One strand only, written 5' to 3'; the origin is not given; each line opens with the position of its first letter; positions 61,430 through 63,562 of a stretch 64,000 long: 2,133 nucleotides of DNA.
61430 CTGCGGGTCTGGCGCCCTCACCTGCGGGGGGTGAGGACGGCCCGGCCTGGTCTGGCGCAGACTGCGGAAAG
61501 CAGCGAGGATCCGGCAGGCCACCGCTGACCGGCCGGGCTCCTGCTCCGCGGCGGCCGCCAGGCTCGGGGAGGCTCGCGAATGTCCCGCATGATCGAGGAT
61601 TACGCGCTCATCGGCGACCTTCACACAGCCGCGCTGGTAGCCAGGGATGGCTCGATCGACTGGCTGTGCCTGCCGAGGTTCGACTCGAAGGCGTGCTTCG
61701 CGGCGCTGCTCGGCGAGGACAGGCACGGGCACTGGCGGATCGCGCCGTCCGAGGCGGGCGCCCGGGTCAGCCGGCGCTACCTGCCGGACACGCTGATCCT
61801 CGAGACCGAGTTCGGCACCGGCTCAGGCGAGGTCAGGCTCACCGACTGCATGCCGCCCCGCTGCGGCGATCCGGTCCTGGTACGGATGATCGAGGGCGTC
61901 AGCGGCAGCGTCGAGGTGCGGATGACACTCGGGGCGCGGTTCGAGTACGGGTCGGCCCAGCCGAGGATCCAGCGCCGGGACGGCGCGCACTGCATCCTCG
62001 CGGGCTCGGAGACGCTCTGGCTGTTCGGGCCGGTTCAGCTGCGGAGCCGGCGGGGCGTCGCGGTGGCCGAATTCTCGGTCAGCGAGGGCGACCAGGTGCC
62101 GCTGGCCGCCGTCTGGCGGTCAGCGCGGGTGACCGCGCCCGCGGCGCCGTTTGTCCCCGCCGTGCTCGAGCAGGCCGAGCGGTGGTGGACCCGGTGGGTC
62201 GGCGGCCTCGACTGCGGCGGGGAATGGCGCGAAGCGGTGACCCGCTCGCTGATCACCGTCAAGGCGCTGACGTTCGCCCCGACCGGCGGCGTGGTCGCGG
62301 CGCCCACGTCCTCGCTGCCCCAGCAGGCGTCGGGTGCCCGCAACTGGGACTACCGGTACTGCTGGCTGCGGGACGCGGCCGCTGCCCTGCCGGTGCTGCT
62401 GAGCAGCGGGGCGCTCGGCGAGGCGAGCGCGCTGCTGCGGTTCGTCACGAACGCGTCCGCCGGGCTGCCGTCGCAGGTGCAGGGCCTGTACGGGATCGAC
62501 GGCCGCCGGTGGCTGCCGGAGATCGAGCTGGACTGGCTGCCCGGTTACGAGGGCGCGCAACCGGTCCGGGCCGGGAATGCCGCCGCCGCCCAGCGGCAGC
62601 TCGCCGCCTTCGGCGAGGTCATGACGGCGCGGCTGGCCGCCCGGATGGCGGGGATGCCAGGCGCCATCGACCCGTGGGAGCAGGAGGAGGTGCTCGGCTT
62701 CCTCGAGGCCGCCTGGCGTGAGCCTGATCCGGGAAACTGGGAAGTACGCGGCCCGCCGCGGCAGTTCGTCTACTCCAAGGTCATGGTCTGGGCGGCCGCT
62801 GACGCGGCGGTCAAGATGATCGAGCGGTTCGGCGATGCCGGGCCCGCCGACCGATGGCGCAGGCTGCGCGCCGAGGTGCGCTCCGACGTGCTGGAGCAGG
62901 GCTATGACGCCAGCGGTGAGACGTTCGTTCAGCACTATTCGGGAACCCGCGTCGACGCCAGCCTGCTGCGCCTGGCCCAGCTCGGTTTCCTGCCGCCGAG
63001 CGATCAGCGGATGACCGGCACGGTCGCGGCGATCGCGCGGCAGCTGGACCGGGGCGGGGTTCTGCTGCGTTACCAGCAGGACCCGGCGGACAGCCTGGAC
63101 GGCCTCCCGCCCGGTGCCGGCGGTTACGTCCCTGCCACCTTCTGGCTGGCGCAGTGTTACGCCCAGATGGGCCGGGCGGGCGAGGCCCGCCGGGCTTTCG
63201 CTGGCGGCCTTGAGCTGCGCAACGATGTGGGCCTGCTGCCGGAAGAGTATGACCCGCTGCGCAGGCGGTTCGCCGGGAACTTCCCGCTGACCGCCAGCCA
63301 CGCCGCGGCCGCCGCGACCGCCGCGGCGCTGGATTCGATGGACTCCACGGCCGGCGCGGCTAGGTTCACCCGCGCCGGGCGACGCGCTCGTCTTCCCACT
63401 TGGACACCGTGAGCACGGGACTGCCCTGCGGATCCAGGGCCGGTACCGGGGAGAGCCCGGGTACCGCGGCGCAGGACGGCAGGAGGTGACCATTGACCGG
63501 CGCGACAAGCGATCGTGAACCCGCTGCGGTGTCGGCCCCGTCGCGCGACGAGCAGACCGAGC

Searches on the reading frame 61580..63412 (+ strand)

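Call 86: search_protein_families(library=pfam, max_evalue=0.001, proteins=[window:61580-63412:+])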
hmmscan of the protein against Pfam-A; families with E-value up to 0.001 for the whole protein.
window:61580-63412:+ (610 aa): 2 families
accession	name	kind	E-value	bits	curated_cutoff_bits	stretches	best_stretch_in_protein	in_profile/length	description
PF00723.27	Glyco_hydro_15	-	1.1e-55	189.7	22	1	217-577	4-422/427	Glycosyl hydrolases family 15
PF19291.4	TREH_N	-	6.4e-22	78.3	23.1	1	4-151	14-156/211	Trehalase-like, N-terminal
